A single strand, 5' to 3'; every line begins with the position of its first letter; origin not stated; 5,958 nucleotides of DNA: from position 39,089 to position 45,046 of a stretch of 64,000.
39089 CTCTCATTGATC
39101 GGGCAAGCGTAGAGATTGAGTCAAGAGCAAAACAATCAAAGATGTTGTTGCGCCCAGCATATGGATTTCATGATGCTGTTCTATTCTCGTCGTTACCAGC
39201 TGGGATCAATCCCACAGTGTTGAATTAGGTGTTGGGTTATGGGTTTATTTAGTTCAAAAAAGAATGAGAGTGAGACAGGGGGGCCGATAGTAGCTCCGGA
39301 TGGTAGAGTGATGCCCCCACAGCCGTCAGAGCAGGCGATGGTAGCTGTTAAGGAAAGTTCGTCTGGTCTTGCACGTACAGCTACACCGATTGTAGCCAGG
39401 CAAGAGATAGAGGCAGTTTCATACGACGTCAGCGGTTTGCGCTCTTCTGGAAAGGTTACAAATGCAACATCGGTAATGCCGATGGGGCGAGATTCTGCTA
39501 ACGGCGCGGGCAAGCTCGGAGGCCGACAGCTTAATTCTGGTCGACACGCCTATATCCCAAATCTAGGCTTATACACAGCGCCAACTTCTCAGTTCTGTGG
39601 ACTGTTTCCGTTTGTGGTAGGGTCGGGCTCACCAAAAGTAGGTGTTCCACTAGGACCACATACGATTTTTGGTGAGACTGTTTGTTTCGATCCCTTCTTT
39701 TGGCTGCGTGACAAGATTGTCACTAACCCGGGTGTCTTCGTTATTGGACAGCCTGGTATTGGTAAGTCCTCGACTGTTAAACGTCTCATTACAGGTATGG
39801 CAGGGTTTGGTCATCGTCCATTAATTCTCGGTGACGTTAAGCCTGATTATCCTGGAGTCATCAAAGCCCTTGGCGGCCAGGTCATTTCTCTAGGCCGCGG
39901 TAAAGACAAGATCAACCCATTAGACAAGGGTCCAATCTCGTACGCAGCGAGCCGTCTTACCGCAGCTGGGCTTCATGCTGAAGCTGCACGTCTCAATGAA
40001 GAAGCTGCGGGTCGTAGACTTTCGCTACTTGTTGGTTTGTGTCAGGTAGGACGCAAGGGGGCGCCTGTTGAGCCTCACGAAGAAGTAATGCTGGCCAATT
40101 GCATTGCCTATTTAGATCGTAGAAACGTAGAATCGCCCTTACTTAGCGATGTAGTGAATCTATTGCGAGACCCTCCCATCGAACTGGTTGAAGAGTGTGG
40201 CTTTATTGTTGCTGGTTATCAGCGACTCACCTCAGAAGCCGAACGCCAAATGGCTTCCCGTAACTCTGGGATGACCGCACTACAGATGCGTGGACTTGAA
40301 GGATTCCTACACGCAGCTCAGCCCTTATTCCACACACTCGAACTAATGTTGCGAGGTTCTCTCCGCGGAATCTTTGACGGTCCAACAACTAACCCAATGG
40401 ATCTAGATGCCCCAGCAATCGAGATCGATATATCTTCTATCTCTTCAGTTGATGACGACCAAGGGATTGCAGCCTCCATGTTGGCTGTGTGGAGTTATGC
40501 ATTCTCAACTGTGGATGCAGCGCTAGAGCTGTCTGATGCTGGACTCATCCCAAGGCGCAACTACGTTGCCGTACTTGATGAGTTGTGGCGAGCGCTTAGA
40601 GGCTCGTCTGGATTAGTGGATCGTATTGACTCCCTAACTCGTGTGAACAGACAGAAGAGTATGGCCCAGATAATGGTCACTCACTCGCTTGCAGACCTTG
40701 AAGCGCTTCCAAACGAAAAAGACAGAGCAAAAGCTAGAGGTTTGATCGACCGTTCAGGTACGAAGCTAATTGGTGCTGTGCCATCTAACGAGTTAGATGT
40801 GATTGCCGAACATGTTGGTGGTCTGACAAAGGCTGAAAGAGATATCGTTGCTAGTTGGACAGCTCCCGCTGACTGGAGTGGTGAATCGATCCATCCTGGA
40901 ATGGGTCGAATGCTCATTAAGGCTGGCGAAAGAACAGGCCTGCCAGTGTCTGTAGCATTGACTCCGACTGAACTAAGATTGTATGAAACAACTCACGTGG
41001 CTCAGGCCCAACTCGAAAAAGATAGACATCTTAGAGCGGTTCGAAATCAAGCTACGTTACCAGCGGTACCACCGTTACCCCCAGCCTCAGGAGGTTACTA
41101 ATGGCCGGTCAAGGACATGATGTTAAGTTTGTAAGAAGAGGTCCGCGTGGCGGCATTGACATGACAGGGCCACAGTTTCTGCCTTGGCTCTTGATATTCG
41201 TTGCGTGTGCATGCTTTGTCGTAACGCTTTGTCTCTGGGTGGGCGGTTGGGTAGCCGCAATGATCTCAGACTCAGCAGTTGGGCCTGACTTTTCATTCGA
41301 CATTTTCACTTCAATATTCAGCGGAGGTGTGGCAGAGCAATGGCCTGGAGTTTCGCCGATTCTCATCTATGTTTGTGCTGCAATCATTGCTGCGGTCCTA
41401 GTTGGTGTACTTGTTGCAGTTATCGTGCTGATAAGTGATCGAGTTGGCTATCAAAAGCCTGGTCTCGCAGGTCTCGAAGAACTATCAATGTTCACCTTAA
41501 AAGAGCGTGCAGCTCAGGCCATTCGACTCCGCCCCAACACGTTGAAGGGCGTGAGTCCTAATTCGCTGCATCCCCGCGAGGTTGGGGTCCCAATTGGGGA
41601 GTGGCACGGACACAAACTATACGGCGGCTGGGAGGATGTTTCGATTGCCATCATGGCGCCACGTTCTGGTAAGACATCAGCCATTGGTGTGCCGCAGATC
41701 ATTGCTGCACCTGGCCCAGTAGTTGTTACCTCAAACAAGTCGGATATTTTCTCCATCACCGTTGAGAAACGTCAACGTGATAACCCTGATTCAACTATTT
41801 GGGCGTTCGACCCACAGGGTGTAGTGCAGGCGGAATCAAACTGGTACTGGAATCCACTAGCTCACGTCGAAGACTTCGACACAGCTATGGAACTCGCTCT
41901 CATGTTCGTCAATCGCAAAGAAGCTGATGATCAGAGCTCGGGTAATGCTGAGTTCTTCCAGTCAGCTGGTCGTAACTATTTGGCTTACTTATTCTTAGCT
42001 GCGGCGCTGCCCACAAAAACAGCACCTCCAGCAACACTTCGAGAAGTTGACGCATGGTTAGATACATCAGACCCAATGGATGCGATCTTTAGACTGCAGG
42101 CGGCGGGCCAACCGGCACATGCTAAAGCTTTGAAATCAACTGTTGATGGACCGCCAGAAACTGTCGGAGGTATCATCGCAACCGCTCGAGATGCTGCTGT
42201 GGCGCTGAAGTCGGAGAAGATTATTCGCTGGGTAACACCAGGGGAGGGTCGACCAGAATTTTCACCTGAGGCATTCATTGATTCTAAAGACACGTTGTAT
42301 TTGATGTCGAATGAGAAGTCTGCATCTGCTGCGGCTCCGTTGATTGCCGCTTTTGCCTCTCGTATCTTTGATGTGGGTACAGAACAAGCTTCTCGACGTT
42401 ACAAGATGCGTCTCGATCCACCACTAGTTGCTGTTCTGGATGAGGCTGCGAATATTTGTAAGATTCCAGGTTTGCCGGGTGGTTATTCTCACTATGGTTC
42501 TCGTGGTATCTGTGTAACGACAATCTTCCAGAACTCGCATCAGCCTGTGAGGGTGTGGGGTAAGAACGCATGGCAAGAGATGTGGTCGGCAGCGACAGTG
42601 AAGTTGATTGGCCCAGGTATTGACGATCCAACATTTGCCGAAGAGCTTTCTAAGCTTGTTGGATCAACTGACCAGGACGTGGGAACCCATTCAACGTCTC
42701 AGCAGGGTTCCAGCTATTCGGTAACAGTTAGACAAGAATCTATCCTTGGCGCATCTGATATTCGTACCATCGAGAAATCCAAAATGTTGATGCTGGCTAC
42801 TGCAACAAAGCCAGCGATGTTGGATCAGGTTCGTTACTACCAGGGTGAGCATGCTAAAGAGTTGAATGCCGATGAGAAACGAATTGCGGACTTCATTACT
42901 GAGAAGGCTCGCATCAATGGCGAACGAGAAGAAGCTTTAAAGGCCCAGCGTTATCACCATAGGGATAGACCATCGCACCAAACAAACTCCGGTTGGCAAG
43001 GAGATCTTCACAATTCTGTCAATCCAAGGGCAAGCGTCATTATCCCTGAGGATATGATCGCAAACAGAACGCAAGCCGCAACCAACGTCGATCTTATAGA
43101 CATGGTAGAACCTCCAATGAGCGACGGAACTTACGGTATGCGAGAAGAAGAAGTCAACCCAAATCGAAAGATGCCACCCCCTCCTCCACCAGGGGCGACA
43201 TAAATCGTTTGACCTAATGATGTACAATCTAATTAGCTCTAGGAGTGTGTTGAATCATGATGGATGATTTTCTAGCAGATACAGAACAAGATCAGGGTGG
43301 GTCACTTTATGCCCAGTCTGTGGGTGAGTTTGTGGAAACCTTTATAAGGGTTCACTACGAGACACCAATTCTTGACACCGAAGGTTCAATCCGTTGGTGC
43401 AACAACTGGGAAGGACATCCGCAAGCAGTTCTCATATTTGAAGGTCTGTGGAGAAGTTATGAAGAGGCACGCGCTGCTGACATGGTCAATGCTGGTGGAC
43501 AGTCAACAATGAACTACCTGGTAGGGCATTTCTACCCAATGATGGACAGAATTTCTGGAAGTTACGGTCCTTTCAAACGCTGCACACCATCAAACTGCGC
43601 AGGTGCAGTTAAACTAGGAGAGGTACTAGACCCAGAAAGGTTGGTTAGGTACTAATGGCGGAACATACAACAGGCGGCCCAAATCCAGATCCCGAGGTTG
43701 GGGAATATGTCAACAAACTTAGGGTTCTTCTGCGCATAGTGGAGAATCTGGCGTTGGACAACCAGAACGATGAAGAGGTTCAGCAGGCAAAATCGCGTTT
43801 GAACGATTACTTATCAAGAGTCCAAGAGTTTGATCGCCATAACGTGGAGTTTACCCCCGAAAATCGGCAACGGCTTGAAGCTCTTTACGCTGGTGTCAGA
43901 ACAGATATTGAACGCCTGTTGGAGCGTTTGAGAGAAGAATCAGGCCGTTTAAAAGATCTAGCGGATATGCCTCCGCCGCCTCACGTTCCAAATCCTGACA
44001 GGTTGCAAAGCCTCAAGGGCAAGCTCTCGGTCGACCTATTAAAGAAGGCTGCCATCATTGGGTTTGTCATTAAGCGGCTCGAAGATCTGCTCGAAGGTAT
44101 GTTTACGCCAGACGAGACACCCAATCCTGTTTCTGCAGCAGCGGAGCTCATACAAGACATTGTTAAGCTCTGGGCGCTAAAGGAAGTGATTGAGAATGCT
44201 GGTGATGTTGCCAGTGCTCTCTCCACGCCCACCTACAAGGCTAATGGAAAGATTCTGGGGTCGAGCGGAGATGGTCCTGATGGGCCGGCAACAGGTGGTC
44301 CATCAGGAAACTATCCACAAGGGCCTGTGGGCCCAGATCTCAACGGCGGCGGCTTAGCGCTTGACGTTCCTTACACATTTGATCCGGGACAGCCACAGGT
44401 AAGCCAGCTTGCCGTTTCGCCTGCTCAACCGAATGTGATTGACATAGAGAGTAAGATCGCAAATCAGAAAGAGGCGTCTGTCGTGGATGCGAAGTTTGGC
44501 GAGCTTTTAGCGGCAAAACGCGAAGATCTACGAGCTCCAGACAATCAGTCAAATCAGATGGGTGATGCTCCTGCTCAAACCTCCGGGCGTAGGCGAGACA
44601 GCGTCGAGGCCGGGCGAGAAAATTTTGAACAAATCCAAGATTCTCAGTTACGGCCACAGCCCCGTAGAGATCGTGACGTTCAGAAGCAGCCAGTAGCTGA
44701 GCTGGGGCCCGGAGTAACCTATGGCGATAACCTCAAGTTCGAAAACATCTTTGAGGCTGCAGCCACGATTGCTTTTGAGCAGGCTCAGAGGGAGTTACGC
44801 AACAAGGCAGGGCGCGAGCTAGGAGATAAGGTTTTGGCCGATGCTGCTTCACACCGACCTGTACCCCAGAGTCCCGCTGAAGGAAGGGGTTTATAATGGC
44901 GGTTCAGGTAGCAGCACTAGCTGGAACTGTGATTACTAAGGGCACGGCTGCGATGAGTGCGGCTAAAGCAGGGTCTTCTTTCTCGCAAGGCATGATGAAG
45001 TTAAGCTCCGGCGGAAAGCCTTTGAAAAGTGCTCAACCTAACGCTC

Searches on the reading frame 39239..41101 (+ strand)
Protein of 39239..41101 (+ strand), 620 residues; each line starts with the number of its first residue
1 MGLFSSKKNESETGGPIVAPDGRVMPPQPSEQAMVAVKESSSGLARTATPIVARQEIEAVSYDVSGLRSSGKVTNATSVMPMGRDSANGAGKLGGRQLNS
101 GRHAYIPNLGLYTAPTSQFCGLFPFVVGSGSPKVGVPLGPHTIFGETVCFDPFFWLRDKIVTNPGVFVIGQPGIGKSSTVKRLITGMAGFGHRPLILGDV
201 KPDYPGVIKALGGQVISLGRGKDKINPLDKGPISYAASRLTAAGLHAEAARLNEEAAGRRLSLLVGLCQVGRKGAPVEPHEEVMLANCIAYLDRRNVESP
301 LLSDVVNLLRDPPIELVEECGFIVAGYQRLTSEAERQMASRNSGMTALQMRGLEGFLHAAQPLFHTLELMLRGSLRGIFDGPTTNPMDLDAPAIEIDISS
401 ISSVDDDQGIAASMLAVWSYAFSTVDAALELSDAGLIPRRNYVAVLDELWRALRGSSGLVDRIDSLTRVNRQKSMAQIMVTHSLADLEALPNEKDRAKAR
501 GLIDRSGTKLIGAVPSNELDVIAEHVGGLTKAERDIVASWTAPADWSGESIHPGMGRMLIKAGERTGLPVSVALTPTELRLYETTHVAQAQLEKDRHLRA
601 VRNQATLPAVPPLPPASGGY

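Call 38: search_protein_families(library=pfam, proteins=[window:39239-41101:+], max_evalue=0.001)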
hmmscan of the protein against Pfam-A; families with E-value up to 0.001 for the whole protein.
window:39239-41101:+ (620 aa): 0 families

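Call 83: search_protein_families(library=pfam, proteins=[window:39239-41101:+], max_evalue=0.5)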
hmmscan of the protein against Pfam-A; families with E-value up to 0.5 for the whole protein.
window:39239-41101:+ (620 aa): 7 families
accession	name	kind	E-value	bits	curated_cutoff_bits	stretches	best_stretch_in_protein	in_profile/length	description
PF12846.13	AAA_10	-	0.0039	16.7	27.5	0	161-197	19-55/362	AAA-like domain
PF19044.6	P-loop_TraG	-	0.017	14.2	25.8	1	156-217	22-82/413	TraG P-loop domain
PF13191.12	AAA_16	-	0.027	15.4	32.6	1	164-184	25-45/167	AAA ATPase domain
PF20720.3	nSTAND3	-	0.049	13.8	27.2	1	162-197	16-51/155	Novel STAND NTPase 3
PF07728.20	AAA_5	-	0.16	12.4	22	0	165-183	1-19/139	AAA domain (dynein-related subfamily)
PF03308.22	MeaB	-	0.17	11.3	23.1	1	168-197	38-67/273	Methylmalonyl Co-A mutase-associated GTPase MeaB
PF13401.12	AAA_22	-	0.25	12.1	27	0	166-185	8-27/130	AAA domain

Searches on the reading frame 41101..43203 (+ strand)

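Call 38: search_protein_families(library=pfam, proteins=[window:41101-43203:+], max_evalue=0.001)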
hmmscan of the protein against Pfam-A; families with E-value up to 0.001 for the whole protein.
window:41101-43203:+ (700 aa): 3 families
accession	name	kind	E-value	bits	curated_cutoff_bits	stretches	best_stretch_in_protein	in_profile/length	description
PF02534.20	T4SS-DNA_transf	-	5.6e-30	105.1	20.1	1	180-587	46-453/468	Type IV secretory system Conjugative DNA transfer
PF12696.13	TraG-D_C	-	1.5e-28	99.7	22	1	441-558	1-125/126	TraM recognition site of TraD and TraG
PF10412.15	TrwB_AAD_bind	-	3.3e-07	30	20.5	1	250-552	78-361/387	Type IV secretion-system coupling protein DNA-binding domain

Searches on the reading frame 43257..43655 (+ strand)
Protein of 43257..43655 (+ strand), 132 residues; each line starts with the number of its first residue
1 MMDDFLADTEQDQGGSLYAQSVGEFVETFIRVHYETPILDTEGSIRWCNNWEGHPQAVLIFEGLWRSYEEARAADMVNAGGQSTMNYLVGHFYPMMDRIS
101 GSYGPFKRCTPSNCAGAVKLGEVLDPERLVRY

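Call 73: search_protein_families(library=pfam, proteins=[window:43257-43655:+], max_evalue=0.0001)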
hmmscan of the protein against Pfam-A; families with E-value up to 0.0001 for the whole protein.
window:43257-43655:+ (132 aa): 1 family
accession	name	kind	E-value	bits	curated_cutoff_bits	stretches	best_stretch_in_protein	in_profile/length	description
PF16259.10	DUF4913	-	3.2e-18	66.2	25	1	21-113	3-89/104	Domain of unknown function (DUF4913)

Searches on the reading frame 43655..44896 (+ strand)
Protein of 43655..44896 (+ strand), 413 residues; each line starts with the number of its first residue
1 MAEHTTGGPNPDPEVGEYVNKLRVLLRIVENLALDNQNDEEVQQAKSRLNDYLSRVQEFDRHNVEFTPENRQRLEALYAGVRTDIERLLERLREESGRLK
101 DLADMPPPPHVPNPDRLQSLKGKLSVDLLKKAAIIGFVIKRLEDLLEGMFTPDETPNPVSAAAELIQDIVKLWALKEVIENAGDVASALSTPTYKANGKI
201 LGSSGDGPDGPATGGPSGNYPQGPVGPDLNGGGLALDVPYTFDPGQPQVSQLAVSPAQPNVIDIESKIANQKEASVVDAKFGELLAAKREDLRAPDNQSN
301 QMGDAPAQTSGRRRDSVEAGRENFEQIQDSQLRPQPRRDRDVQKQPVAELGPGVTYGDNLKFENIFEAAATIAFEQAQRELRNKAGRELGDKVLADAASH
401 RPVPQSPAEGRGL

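Call 38: search_protein_families(library=pfam, proteins=[window:43655-44896:+], max_evalue=0.001)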
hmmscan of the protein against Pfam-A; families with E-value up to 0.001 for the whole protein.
window:43655-44896:+ (413 aa): 0 families

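Call 83: search_protein_families(library=pfam, proteins=[window:43655-44896:+], max_evalue=0.5)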
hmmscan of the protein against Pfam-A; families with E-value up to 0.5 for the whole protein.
window:43655-44896:+ (413 aa): 3 families
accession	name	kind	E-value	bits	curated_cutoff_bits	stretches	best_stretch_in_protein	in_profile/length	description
PF05192.23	MutS_III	-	0.079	13.7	34.1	1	49-129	51-115/194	MutS domain III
PF11932.13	DUF3450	-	0.096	12.4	32.6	0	17-104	48-136/241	Protein of unknown function (DUF3450)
PF23161.1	HTH_RNase_II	-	0.13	13.6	24.7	0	37-78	6-48/95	Double HTH domain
